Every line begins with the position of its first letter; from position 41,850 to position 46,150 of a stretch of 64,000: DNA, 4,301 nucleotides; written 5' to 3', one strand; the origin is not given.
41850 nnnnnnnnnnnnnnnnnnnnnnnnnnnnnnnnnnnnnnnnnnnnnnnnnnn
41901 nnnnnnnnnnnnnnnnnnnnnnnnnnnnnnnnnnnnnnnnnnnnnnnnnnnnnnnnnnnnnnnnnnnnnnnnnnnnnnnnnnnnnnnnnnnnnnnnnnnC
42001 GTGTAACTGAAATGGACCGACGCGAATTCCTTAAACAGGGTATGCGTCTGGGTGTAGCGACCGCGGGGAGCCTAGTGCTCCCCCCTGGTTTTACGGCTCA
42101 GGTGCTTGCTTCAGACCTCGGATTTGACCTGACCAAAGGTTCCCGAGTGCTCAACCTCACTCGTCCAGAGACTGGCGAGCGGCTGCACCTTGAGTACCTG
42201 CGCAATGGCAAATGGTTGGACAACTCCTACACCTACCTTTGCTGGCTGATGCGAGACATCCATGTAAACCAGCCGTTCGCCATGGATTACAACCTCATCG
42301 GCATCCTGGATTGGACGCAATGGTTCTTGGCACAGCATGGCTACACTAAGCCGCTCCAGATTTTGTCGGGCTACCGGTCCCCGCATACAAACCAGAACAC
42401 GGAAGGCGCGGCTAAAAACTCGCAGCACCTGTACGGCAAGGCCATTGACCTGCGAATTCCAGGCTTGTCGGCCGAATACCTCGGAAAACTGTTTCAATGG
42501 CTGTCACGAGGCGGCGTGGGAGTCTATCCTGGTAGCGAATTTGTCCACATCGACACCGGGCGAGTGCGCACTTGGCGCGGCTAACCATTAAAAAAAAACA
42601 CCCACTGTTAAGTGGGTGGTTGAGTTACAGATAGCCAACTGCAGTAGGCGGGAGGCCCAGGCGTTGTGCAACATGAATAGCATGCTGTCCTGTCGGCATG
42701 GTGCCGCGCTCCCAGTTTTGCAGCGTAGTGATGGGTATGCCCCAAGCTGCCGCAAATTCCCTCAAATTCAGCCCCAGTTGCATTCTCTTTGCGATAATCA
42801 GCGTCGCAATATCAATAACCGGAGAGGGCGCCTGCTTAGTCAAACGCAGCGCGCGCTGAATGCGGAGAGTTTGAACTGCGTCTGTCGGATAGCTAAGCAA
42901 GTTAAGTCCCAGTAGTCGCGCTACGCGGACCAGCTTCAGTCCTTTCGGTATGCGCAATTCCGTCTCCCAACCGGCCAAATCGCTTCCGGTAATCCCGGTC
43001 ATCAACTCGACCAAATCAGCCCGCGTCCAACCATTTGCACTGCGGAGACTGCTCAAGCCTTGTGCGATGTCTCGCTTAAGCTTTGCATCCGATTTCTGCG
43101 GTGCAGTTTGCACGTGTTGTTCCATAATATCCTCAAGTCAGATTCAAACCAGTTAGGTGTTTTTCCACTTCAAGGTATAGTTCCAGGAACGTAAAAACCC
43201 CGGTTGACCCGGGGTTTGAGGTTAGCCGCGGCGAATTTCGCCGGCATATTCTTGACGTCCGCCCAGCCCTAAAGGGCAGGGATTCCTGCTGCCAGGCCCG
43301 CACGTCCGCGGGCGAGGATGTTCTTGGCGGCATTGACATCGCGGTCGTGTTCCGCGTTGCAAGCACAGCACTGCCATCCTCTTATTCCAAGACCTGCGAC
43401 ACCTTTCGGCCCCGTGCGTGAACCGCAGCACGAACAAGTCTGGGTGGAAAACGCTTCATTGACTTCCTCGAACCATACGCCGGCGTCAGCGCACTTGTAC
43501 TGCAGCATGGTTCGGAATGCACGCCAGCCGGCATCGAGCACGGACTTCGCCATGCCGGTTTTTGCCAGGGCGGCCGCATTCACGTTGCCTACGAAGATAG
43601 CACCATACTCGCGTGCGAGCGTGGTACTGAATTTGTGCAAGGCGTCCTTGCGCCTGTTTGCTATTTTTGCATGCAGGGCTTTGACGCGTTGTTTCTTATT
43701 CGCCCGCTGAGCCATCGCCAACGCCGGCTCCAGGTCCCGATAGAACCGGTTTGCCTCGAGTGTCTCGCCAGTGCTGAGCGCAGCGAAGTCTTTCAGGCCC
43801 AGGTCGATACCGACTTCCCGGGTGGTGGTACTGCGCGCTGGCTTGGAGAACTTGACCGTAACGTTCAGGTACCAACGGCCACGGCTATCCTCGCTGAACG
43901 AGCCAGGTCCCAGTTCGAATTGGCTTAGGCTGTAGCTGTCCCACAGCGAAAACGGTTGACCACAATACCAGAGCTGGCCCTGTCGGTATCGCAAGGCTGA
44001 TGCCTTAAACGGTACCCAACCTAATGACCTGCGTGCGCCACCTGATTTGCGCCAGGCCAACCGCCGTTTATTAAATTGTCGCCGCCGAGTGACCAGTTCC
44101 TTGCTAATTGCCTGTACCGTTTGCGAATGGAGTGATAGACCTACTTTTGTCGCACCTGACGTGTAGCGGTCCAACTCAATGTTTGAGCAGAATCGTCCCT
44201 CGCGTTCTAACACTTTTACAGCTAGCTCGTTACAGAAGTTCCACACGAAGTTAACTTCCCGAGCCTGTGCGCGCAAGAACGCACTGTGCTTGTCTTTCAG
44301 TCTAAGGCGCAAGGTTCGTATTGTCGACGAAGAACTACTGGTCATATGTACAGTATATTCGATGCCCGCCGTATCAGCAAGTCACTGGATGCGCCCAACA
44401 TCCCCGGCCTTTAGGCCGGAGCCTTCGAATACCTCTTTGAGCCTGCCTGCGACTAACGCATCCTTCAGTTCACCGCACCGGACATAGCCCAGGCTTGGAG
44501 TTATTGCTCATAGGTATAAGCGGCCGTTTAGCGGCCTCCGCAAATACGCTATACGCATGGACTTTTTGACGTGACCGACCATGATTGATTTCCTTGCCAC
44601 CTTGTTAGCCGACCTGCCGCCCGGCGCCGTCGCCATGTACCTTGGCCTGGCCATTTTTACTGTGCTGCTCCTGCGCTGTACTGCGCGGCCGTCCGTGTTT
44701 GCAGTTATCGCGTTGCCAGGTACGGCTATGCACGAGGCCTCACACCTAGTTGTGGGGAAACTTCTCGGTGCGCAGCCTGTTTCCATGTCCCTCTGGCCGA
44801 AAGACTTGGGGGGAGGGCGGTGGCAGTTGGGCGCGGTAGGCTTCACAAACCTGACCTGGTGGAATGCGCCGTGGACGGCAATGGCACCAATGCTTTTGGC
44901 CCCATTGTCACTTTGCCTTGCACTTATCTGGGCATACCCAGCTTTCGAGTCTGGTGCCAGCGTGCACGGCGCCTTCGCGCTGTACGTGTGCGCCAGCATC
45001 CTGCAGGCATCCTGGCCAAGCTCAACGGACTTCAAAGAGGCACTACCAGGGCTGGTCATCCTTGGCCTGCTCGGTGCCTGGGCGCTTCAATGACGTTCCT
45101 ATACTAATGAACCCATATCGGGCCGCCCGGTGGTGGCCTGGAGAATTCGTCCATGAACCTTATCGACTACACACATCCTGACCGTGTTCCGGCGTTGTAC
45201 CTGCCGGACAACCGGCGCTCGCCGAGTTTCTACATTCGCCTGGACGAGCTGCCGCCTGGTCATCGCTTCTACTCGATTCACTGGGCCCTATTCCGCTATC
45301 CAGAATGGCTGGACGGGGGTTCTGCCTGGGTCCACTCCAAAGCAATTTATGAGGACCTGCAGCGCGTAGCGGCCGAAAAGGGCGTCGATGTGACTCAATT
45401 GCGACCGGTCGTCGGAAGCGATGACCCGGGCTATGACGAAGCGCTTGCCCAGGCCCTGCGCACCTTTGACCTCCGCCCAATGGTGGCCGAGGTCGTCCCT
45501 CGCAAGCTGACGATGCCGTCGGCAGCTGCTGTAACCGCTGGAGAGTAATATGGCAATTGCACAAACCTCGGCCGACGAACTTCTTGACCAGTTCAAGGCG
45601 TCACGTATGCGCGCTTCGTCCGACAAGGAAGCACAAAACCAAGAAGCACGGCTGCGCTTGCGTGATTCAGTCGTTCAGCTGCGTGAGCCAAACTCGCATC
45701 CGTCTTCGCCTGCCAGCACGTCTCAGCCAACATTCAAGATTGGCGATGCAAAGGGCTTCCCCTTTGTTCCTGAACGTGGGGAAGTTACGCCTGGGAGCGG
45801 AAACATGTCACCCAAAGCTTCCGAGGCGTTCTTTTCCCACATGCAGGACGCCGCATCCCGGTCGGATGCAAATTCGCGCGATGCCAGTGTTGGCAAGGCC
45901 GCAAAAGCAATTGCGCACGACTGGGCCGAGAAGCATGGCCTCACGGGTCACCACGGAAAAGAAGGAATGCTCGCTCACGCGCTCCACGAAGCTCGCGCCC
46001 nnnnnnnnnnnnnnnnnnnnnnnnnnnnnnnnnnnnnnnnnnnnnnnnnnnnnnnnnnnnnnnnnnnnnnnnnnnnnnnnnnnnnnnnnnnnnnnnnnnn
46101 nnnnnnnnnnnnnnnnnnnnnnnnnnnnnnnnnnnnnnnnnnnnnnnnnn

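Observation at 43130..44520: TnpB-only IS200/IS605-family element inserted in the phage-like backbone, with candidate omega-RNA region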

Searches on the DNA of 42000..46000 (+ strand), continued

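Call 59: get_annotated_region(hit=H3, flank=2500)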
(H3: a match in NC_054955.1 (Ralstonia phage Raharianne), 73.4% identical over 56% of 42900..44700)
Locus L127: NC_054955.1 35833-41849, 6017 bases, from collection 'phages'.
description: Ralstonia phage Raharianne, complete genome.
organism: Ralstonia phage Raharianne (NCBI taxid 2759715)
taxonomy: Viruses; Duplodnaviria; Heunggongvirae; Uroviricota; Caudoviricetes; Rahariannevirus; Rahariannevirus raharianne
host: Ralstonia pseudosolanacearum I-31 (MT043); source: tomato plant greenhouse; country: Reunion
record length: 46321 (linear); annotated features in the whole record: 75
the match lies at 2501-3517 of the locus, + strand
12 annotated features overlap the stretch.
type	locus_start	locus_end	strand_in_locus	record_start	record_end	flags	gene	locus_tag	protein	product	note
CDS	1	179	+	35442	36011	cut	-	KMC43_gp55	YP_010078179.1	HNH endonuclease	-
CDS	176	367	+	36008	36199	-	-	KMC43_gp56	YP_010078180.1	hypothetical protein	-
CDS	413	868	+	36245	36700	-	-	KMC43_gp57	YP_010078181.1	hypothetical protein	-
CDS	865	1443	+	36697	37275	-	-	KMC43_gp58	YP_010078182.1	esterase/lipase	-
CDS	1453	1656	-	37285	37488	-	-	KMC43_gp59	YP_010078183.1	hypothetical protein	-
CDS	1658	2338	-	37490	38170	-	-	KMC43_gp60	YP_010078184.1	hypothetical protein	-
CDS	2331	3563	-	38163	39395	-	-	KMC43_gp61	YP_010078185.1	transposase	-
CDS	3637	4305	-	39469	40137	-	-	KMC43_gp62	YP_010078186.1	hypothetical protein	-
CDS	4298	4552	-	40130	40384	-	-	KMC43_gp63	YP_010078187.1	hypothetical protein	-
CDS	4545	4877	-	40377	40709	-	-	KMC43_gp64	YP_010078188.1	hypothetical protein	-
CDS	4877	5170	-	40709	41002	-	-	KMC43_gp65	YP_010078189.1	hypothetical protein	-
CDS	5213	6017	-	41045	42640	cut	-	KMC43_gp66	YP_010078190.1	RecE-like recombination exonuclease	-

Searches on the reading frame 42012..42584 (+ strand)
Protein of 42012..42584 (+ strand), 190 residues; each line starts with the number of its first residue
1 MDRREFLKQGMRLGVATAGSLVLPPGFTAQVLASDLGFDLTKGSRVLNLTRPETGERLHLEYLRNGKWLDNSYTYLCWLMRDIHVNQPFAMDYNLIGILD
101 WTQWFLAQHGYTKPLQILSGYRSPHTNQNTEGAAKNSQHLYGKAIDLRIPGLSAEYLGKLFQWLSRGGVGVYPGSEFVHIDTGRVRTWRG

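Call 3: search_protein_families(library=pfam, proteins=[window:42012-42584:+], max_evalue=0.01)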
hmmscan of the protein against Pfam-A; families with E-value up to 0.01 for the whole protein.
window:42012-42584:+ (190 aa): 2 families
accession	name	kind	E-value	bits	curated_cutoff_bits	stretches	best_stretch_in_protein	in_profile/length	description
PF05951.18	Peptidase_M15_2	-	1.2e-32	113.2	27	1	41-188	3-153/153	Bacterial protein of unknown function (DUF882)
PF08291.16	Peptidase_M15_3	-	1.8e-14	54.2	23.2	1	108-181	36-108/108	Peptidase M15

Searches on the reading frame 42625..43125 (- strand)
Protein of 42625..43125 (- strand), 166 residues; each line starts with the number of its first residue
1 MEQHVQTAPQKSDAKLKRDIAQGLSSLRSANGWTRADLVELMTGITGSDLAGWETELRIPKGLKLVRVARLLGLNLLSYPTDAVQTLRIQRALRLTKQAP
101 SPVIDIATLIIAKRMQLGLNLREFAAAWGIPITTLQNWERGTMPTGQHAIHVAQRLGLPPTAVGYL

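Call 3: search_protein_families(library=pfam, proteins=[window:42625-43125:-], max_evalue=0.01)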
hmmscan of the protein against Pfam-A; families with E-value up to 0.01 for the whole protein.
window:42625-43125:- (166 aa): 3 families
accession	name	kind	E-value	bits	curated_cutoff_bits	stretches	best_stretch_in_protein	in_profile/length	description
PF01381.28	HTH_3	-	3.1e-13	50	23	1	111-161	2-53/55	Helix-turn-helix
PF12844.13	HTH_19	-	1.8e-11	44.2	30.2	2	24-75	4-54/64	Helix-turn-helix domain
PF13560.12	HTH_31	-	1.7e-06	28.6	27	0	24-74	6-56/64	Helix-turn-helix domain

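Call 5: search_protein_families(library=ncbifam, proteins=[window:42625-43125:-], max_evalue=0.01)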
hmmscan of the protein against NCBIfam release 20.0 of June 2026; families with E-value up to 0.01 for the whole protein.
window:42625-43125:- (166 aa): 5 families
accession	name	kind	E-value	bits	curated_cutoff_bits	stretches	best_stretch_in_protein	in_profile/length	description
NF041951.1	phage_RstR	subfamily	4.9e-06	26.8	80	0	106-156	3-54/108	RstR family transcriptional repressor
NF007257.0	PRK09706.1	subfamily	5.8e-06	26.2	101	0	108-161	8-62/135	transcriptional repressor DicA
TIGR03830.1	CxxCG_CxxCG_HTH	subfamily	0.00013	21.8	61.8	1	106-148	66-108/127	type II TA system antitoxin MqsA family protein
TIGR03070.1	couple_hipB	subfamily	0.00025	20.9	71.65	0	105-141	2-38/58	type II toxin-antitoxin system Y4mF family antitoxin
NF007481.0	PRK10072.1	equivalog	0.002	18.6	110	0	113-140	41-68/96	HTH-type transcriptional regulator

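Call 29: find_related_loci(query=window:42625-43125:-, collection=viral_contigs, flank=6000)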
Query window:42625-43125:- (166 aa) in viral_contigs; peptide patterns used: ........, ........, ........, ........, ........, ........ (x = any residue, [..] = any of these).
7 stretches matched a pattern, but none encodes a relative of the query by tblastn (E <= 1e-3).

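Call 87: search_protein_families(library=padloc, proteins=[window:42625-43125:-], max_evalue=0.001)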
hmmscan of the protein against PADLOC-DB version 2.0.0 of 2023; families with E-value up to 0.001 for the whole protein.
window:42625-43125:- (166 aa): 1 family
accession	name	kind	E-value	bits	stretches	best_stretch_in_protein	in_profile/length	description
PDLC03949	RmrA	-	0.00034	17.6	0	113-160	10-58/363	-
